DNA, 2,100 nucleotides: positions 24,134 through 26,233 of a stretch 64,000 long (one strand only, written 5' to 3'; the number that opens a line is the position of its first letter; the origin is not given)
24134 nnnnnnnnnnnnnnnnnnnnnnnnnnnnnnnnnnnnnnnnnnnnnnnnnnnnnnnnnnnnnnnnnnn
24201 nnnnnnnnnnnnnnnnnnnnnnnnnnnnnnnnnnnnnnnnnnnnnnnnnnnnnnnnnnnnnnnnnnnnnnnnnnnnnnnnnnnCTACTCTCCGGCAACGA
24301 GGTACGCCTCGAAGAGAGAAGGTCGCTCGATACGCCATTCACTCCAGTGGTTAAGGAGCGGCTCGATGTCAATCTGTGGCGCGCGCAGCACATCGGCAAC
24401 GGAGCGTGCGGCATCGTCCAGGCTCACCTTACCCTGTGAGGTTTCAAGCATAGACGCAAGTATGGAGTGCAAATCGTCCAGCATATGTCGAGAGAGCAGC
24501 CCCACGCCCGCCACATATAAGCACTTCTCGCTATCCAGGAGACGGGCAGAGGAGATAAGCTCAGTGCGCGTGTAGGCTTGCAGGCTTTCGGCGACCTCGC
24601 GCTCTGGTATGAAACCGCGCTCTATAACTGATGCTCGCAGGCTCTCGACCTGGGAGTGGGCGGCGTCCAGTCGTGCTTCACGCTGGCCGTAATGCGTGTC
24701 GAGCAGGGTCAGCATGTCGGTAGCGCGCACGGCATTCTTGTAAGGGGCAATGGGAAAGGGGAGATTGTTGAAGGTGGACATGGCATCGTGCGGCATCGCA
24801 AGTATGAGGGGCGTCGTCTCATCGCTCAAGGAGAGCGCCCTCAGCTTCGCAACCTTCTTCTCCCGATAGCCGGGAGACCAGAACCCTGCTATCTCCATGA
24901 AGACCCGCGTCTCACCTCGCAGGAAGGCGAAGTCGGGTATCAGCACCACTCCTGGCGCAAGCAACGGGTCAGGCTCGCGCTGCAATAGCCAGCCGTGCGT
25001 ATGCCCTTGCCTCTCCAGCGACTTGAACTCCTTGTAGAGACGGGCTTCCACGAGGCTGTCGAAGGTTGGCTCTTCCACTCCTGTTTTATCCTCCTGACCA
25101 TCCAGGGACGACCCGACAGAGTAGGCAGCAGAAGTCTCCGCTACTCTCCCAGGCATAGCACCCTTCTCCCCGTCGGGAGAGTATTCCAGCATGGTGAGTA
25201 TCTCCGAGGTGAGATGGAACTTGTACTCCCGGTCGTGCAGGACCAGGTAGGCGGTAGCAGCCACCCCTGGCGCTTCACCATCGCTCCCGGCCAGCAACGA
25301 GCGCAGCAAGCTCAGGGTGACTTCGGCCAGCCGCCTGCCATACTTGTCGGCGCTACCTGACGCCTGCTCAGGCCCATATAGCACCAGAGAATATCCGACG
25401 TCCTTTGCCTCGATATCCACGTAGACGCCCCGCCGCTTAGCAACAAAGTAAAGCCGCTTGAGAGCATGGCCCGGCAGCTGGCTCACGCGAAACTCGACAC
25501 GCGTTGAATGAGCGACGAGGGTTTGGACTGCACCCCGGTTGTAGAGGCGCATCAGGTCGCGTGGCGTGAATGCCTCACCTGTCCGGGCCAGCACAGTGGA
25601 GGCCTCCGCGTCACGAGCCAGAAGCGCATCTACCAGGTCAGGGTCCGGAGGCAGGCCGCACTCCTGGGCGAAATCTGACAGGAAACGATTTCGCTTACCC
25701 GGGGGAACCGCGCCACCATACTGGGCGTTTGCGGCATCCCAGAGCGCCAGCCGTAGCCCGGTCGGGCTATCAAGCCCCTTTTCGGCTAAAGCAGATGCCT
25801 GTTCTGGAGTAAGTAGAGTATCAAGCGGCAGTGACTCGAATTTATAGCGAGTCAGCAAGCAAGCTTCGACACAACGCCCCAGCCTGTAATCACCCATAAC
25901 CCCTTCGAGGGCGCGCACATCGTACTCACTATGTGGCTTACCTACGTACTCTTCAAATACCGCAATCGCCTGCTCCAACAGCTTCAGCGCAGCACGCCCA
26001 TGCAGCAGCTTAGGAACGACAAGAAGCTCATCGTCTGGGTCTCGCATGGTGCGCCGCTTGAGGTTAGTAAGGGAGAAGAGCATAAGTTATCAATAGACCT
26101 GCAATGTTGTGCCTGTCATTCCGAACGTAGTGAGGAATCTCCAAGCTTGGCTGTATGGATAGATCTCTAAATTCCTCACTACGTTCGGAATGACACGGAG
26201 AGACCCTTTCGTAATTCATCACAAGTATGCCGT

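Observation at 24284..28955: Exonuclease(YprB/MrfB-like)-XPB helicase-Bax1/DUF790 nuclease operon adjoining the DarT module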

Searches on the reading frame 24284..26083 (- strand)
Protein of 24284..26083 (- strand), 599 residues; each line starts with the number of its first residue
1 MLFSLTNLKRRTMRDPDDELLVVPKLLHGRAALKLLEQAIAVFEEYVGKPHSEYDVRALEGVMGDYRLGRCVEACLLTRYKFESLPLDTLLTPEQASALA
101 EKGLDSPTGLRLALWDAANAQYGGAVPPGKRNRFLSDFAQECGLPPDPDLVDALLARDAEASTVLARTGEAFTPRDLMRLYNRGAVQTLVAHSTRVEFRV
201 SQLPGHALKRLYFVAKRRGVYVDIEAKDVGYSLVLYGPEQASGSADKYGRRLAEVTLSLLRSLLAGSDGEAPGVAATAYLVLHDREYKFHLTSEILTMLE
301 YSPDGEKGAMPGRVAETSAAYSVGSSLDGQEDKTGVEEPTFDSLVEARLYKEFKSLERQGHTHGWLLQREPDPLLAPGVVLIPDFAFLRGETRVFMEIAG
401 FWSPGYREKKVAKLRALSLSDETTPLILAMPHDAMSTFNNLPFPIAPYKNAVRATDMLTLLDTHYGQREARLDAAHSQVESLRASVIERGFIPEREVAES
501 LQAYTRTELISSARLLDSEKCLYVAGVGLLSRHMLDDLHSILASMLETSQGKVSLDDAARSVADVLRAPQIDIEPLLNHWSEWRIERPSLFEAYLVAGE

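Call 4: search_protein_families(library=pfam, proteins=[window:24284-26083:-], max_evalue=0.01)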
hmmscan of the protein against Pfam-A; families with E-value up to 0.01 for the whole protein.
window:24284-26083:- (599 aa): 1 family
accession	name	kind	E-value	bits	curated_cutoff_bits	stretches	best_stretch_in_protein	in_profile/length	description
PF05626.16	DUF790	-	1.2e-42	146.5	28.8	1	22-460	16-386/387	Protein of unknown function (DUF790)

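Call 5: search_protein_families(library=ncbifam, proteins=[window:24284-26083:-], max_evalue=0.01)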
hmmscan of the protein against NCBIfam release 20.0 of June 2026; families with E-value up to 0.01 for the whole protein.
window:24284-26083:- (599 aa): 2 families
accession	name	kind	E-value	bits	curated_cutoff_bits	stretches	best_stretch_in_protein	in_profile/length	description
NF053695.1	EndNBax1SULTO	equivalog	1.2e-23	83.6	500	2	335-470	255-379/478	endonuclease Bax1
NF053694.1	EndNBax1ARCFU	equivalog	3.2e-15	56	500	2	364-418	277-331/342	endonuclease Bax1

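Call 6: search_protein_families(library=padloc, proteins=[window:24284-26083:-], max_evalue=0.01)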
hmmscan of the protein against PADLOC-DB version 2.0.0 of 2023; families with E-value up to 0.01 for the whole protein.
window:24284-26083:- (599 aa): 0 families

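Call 13: find_homologous_proteins(query=window:24284-26083:-, max_evalue=0.00001)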
Query window:24284-26083:- (599 aa): 81 proteins with E <= 0.00001 among 8000 candidates.
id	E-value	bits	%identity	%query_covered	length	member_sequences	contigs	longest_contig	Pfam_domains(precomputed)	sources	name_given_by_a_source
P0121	0.0e+0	1211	91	99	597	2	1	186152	PF05626.17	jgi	jgi:predicted nuclease of restriction endonuclease-like RecB superfamily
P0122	0.0e+0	1184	89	99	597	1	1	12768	PF05626.17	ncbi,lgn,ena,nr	ncbi:MAG TPA: DUF790 family protein [Chloroflexia bacterium]|nr:DUF790 family protein [Chloroflexia 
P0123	0.0e+0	1020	77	100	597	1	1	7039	PF05626.17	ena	-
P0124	8.9e-296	1000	74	100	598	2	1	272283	PF05626.17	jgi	jgi:predicted nuclease of restriction endonuclease-like RecB superfamily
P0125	4.3e-280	948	71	99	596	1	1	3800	PF05626.17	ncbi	-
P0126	4.1e-253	859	66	100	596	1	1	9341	PF05626.17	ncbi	-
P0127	3.5e-243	827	64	99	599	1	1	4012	PF05626.17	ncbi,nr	ncbi:MAG TPA: DUF790 family protein [Chloroflexia bacterium]|nr:DUF790 family protein [Chloroflexia 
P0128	2.8e-241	820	63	99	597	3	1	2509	PF05626.17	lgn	-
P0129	5.0e-238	810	62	100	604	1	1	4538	PF05626.17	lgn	-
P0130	1.6e-237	808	63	99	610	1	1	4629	PF05626.17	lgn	-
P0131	5.6e-234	796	62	100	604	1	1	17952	PF05626.17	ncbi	-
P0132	2.6e-232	791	62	100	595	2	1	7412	PF05626.17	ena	-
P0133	5.9e-232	790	62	99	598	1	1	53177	PF05626.17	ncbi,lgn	ncbi:MAG: DUF790 family protein [Chloroflexota bacterium]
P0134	8.3e-231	786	61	99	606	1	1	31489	PF05626.17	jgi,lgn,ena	-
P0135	8.6e-231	786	61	99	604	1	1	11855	PF05626.17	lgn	-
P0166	2.8e-213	728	57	100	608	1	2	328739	PF05626.17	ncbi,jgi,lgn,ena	jgi:predicted nuclease of restriction endonuclease-like RecB superfamily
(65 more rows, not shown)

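Call 19: find_related_loci(query=A2, collection=metagenome_contigs, flank=10000)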
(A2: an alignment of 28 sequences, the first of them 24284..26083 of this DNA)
Query A2 (599 aa) in metagenome_contigs; peptide patterns used: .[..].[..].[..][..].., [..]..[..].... (x = any residue, [..] = any of these).
90 stretches matched a pattern; 20 encode a relative of the query (tblastn E <= 1e-3); 20 distinct loci.
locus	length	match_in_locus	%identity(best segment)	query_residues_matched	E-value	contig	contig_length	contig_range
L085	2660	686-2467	63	1-597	0e+0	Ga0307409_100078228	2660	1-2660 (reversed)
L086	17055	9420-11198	61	1-594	0e+0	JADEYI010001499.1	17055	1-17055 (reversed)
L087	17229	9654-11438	60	1-596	0e+0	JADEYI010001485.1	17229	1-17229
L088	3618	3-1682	60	32-595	0e+0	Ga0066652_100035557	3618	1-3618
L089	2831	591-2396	55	1-597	0e+0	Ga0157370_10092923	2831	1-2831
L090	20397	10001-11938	29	3-593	2e-56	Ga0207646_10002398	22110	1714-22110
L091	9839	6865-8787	28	3-593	1e-56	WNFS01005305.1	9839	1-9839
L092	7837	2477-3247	30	176-482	1e-26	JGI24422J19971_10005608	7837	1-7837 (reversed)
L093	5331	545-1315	29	176-482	5e-26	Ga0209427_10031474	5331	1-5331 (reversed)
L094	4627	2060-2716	29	164-421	5e-24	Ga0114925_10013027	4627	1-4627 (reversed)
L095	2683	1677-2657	28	32-421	9e-24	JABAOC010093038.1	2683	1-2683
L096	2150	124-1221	27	33-463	1e-20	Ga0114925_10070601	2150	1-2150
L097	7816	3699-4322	30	158-417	8e-20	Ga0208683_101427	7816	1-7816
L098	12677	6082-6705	30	158-417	1e-19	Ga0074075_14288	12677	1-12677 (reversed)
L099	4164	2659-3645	26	33-429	2e-18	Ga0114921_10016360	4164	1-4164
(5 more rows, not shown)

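Call 22: find_encoding_contigs(protein=P0121, flank=9000, max_places=1)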
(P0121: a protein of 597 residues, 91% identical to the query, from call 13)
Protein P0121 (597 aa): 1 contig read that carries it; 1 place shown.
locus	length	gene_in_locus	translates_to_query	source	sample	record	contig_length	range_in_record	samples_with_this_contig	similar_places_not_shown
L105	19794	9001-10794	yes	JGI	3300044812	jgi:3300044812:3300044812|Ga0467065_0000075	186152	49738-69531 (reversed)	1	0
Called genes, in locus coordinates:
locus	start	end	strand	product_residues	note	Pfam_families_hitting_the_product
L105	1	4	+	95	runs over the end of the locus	-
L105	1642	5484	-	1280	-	PF00395:SLH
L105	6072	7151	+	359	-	PF13482:RNase_H_2, PF00515:TPR_1 (weak), PF07719:TPR_2 (weak)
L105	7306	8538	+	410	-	PF00270:DEAD, PF04851:ResIII, PF16203:ERCC3_RAD25_C, PF00271:Helicase_C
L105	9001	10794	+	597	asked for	PF05626:DUF790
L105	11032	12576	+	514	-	PF01564:Spermine_synth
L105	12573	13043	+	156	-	-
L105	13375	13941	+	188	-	PF02578:Cu-oxidase_4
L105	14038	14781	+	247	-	PF01168:Ala_racemase_N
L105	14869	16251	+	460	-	PF01743:PolyA_pol, PF12627:PolyA_pol_RNAbd, PF01966:HD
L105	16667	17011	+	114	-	-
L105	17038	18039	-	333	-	PF00480:ROK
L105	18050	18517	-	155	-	PF03745:DUF309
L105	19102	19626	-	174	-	PF00132:Hexapep (weak), PF25087:GMPPB_C (faint), PF25084:LbH_EIF2B (faint), PF00132:Hexapep (weak), PF14602:Hexapep_2 (weak), PF00132:Hexapep (weak)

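Call 23: find_encoding_contigs(protein=P0166, flank=9000, max_places=1)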
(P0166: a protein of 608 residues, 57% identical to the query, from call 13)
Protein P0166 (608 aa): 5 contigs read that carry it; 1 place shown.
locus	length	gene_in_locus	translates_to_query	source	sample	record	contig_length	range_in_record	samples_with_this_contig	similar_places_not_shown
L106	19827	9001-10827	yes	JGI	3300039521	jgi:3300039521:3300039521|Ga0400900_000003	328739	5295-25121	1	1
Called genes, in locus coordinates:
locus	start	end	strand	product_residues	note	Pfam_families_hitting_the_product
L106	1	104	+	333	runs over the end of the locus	PF03631:Virul_fac_BrkB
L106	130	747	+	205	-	PF01661:Macro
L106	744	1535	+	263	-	PF01553:Acyltransferase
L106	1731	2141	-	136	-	PF01521:Fe-S_biosyn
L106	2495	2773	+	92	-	-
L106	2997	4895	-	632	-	PF16177:ACAS_N, PF00501:AMP-binding, PF13193:AMP-binding_C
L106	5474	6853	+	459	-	PF13482:RNase_H_2, PF00515:TPR_1 (weak), PF07719:TPR_2 (faint)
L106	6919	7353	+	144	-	-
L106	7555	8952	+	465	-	PF04851:ResIII, PF00270:DEAD, PF16203:ERCC3_RAD25_C, PF00271:Helicase_C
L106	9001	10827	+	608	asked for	PF05626:DUF790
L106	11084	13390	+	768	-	-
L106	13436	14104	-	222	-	PF02254:TrkA_N, PF13241:NAD_binding_7 (weak), PF02080:TrkA_C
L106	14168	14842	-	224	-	PF02254:TrkA_N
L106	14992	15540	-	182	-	PF00582:Usp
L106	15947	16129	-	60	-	-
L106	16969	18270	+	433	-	PF11013:DUF2851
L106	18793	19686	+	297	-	PF00990:GGDEF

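Call 28: search_solved_structures(query=A2, max_evalue=0.01, show_alignments=2)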
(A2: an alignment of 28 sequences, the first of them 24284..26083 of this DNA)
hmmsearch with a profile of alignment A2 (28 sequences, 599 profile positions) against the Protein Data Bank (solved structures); distinct sequences matched with E-value up to 0.01: 5.
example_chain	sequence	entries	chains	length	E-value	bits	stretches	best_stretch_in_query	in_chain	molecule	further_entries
6p4f_B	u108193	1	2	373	6.3e-23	84.4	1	335-453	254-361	Endonuclease Bax1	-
6p4w_B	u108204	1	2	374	6.3e-23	84.4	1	335-453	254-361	Endonuclease Bax1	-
6p4o_B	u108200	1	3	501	1e-22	83.7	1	335-455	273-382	Endonuclease Bax1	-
6p66_B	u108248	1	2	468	6.7e-18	67.8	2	351-416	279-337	DNA endonuclease Bax1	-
8gy8_A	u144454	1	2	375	4.2e-16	61.9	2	362-417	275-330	Putative translation initiation factor (IF-2 homolog)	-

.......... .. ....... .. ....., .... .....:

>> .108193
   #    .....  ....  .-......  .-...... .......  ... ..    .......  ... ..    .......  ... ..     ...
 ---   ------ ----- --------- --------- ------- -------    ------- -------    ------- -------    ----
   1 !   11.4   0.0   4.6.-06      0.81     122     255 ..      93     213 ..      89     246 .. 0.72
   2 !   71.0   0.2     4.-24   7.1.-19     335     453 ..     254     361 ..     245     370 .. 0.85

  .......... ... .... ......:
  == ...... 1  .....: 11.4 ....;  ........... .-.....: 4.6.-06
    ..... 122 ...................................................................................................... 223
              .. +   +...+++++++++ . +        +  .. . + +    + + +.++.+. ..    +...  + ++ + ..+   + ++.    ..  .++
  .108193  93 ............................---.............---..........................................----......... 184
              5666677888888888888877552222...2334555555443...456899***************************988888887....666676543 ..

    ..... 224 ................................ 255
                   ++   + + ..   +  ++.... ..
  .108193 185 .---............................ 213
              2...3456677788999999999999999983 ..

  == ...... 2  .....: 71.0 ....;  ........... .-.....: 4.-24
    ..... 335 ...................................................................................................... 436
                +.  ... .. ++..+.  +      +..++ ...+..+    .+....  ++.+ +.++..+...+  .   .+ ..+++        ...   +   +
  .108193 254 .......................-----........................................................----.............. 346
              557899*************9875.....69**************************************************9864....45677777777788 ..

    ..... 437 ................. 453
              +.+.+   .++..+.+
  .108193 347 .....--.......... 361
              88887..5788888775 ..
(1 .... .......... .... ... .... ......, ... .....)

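Call 38: search_protein_families(library=pfam, proteins=[L090:1097-2650:+, L090:3963-4760:+, L090:5542-7251:-, L090:7273-7734:+, L090:7720-8277:-, L090:8473-9882:+, L090:9995-12082:+, L090:12951-14981:-, L090:16744-17994:+, L106:6919-7353:+], max_evalue=0.001)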
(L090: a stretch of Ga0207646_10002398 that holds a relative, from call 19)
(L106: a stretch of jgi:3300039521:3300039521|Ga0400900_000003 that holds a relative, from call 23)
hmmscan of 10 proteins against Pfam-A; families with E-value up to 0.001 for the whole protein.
L090:1097-2650:+ (517 aa): 2 families
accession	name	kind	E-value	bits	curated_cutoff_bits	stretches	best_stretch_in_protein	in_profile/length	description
PF07690.21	MFS_1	-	1.4e-21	77.3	33.4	2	86-322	10-224/347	Major Facilitator Superfamily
PF05977.19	MFS_3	-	6.5e-21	74.8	27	1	67-429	5-347/524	Transmembrane secretion effector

L090:3963-4760:+ (265 aa): 1 family
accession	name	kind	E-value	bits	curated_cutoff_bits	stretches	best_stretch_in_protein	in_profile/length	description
PF13189.12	Cytidylate_kin2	-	7e-45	153.8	28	1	33-215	2-175/176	Cytidylate kinase-like family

L090:5542-7251:- (569 aa): 3 families
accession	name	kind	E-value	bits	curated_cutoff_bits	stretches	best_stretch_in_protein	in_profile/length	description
PF07690.21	MFS_1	-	3.7e-41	141.6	33.4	1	32-446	2-345/347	Major Facilitator Superfamily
PF00083.30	Sugar_tr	-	1.5e-08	34.4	22.3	1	69-214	48-194/452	Sugar (and other) transporter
PF03137.26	OATP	-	4.4e-05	22.4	25.8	1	127-187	135-195/545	Organic Anion Transporter Polypeptide (OATP) family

L090:7273-7734:+ (153 aa): 0 families

L090:7720-8277:- (185 aa): 0 families

L090:8473-9882:+ (469 aa): 4 families
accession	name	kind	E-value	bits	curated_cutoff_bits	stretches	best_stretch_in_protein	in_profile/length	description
PF04851.21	ResIII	-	8e-27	94.6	22.5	1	92-234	1-164/164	Type III restriction enzyme, res subunit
PF00271.37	Helicase_C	-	1.1e-16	61.5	23.5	1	342-444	2-109/110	Helicase conserved C-terminal domain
PF16203.11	ERCC3_RAD25_C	-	2.6e-16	60.1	27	1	333-468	36-181/248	ERCC3/RAD25/XPB C-terminal helicase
PF00270.35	DEAD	-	5.9e-12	46.1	26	1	96-235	1-162/167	DEAD/DEAH box helicase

L090:9995-12082:+ (695 aa): 1 family
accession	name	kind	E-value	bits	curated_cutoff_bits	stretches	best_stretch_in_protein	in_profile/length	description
PF05626.16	DUF790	-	1.1e-28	100.5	28.8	2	361-508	256-387/387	Protein of unknown function (DUF790)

L090:12951-14981:- (676 aa): 6 families
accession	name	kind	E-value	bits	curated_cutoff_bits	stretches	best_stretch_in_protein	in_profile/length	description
PF01039.27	Carboxyl_trans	-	1.9e-77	261.5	22.3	1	186-657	3-476/493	Carboxyl transferase domain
PF00364.28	Biotin_lipoyl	-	6.3e-17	61.6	22.1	1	73-137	3-72/73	Biotin-requiring enzyme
PF03255.19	ACCA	-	2.9e-13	50.1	23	1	499-569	135-205/310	Acetyl co-enzyme A carboxylase carboxyltransferase-like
PF13533.13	Biotin_lipoyl_2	-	2.1e-07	31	29.8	1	110-139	3-32/32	Biotin-lipoyl like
PF13437.12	HlyD_3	-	6.6e-07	30.5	22.2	0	73-112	2-40/106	HlyD family secretion protein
PF16576.10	HlyD_D23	-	2.1e-06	27.6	30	0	105-142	106-143/214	Barrel-sandwich domain of CusB or HlyD membrane-fusion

L090:16744-17994:+ (416 aa): 0 families

L106:6919-7353:+ (144 aa): 1 family
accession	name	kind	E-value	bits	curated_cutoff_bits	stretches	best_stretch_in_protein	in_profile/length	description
PF08818.16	DUF1801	-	7.8e-05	23.4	27.2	1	52-142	2-84/85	Domain of unknown function (DU1801)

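Call 53: search_protein_families(library=pfam, proteins=[L106:11084-13390:+], max_evalue=0.01)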
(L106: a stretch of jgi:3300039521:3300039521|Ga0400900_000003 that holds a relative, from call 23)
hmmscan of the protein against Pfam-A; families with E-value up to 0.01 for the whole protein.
L106:11084-13390:+ (768 aa): 7 families
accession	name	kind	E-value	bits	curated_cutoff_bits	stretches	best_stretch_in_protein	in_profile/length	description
PF00069.31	Pkinase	-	6.7e-54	183.5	31.7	1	20-271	1-256/263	Protein kinase domain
PF07714.23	PK_Tyr_Ser-Thr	-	2.8e-37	128.9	23.1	1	22-267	3-249/258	Protein tyrosine and serine/threonine kinase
PF03109.22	ABC1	-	9.4e-07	28.6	22.9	1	64-170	119-218/244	ABC1 atypical kinase-like domain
PF01636.29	APH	-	4.2e-05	23.9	23.2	0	128-157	156-187/239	Phosphotransferase enzyme family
PF14531.12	Kinase-like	-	0.0001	22.1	25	1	111-167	137-193/289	Kinase-like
PF14683.12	CBM-like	-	0.00021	21.7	27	1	571-684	44-157/160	Polysaccharide lyase family 4, domain III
PF17667.7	Pkinase_fungal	-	0.0033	16.6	24.1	1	115-190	285-363/387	Fungal protein kinase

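Call 73: find_related_loci(query=A2, collection=viral_contigs, flank=8000)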
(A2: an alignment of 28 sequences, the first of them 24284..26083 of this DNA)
Query A2 (599 aa) in viral_contigs; peptide patterns used: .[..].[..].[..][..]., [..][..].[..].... (x = any residue, [..] = any of these).
91 stretches matched a pattern, but none encodes a relative of the query by tblastn (E <= 1e-3).
